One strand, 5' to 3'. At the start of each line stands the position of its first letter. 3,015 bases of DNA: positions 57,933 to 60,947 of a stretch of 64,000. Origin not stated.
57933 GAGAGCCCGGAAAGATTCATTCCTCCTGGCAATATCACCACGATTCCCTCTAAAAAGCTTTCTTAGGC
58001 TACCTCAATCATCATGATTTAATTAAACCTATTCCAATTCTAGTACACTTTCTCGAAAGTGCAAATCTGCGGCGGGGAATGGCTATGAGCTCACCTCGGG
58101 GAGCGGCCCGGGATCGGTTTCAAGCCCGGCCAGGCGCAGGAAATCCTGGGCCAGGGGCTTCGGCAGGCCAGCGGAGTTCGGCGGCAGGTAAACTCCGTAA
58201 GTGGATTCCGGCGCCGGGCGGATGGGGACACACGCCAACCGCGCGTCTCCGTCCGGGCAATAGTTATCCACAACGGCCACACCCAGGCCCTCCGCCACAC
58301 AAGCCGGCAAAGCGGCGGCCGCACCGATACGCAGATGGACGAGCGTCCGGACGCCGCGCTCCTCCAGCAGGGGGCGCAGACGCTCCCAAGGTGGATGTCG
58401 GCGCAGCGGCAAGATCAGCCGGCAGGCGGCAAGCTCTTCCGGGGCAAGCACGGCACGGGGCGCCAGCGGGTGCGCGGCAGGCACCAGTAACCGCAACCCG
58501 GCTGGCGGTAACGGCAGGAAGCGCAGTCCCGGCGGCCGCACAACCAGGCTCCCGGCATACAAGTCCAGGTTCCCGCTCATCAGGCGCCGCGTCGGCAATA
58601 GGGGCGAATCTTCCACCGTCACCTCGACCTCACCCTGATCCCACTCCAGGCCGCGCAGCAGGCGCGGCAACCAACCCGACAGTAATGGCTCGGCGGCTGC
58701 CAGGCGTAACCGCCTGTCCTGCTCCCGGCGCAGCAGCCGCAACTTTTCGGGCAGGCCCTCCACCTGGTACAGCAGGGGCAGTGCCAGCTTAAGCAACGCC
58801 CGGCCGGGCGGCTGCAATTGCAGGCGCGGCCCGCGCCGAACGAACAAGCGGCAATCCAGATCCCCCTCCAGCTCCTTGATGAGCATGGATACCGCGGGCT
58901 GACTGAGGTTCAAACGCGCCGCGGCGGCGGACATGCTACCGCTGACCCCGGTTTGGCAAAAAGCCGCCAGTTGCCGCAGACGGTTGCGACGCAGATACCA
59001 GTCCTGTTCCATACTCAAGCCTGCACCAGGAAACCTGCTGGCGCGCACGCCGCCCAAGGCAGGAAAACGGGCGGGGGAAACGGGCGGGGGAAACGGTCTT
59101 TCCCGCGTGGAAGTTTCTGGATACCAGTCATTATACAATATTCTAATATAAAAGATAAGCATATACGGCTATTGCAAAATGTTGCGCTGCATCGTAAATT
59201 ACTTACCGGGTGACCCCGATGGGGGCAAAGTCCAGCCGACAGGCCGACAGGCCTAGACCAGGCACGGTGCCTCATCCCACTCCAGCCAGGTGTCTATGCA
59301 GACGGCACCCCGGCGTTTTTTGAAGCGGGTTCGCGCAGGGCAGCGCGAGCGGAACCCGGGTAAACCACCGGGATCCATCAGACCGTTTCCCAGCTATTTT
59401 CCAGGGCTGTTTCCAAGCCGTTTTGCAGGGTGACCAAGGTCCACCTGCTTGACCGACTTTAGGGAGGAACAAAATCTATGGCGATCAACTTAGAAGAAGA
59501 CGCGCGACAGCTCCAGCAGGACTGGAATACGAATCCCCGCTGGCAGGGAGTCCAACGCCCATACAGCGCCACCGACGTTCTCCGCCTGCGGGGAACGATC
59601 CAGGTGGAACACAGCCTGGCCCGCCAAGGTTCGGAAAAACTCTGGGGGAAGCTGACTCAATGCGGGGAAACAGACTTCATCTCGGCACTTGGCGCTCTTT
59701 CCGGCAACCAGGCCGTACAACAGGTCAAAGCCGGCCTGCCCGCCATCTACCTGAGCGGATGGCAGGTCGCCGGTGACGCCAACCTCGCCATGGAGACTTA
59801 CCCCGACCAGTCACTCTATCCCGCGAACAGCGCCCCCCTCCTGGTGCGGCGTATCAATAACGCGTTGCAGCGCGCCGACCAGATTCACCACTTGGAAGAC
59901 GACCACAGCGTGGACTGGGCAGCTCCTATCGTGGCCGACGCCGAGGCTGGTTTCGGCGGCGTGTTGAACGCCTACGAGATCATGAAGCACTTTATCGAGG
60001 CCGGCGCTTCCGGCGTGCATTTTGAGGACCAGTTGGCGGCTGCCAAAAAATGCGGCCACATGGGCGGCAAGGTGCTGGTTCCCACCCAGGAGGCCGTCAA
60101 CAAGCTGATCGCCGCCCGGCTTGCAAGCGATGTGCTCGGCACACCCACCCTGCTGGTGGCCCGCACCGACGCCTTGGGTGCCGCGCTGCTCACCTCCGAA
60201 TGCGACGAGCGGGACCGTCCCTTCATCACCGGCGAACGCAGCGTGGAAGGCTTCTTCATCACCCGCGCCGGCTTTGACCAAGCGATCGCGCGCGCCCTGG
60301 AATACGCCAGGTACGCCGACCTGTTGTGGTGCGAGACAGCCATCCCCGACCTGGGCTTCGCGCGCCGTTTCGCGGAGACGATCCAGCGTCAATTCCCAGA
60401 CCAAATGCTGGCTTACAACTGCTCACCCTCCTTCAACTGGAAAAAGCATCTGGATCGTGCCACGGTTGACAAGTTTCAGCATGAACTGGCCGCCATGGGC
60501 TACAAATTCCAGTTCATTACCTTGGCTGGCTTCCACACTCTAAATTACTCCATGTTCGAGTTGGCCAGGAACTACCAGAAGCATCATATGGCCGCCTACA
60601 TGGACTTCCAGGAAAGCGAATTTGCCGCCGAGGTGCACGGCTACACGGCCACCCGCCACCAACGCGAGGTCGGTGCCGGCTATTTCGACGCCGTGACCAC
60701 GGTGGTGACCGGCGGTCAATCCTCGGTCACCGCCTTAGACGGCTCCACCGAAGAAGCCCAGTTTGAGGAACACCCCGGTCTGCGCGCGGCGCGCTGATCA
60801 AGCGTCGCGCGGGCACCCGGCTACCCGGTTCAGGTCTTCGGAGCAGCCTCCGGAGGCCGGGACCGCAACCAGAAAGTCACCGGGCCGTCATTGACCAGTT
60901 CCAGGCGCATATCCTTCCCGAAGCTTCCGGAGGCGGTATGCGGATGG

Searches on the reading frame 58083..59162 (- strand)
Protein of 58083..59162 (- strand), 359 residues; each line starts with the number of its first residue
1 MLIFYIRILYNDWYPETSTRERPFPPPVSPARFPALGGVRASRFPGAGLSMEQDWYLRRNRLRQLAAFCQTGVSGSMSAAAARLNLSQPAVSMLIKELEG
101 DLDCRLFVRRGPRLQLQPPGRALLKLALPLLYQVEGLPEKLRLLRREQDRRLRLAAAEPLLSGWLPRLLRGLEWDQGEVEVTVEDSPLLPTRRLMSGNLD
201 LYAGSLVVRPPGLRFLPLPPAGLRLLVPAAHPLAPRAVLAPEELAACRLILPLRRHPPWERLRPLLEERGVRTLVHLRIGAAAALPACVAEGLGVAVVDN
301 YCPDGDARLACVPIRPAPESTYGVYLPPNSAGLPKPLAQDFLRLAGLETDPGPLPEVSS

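Call 76: search_protein_families(library=pfam, max_evalue=0.00001, proteins=[window:58083-59162:-])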
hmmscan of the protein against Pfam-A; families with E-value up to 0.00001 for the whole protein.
window:58083-59162:- (359 aa): 2 families
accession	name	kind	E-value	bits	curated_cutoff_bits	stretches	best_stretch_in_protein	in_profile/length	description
PF03466.25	LysR_substrate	-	6.1e-24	85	28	1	146-344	2-203/209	LysR substrate binding domain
PF00126.33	HTH_1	-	7e-17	61.6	26.6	1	62-120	1-59/60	Bacterial regulatory helix-turn-helix protein, lysR family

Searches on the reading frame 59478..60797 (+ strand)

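Call 76: search_protein_families(library=pfam, max_evalue=0.00001, proteins=[window:59478-60797:+])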
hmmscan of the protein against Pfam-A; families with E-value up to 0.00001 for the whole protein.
window:59478-60797:+ (439 aa): 2 families
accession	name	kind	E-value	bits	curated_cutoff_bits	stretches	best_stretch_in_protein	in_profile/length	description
PF00463.27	ICL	-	6.4e-101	338.9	26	2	14-252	6-253/526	Isocitrate lyase family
PF13714.12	PEP_mutase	-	6.1e-14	52.6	31.5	1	83-251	26-151/240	Phosphoenolpyruvate phosphomutase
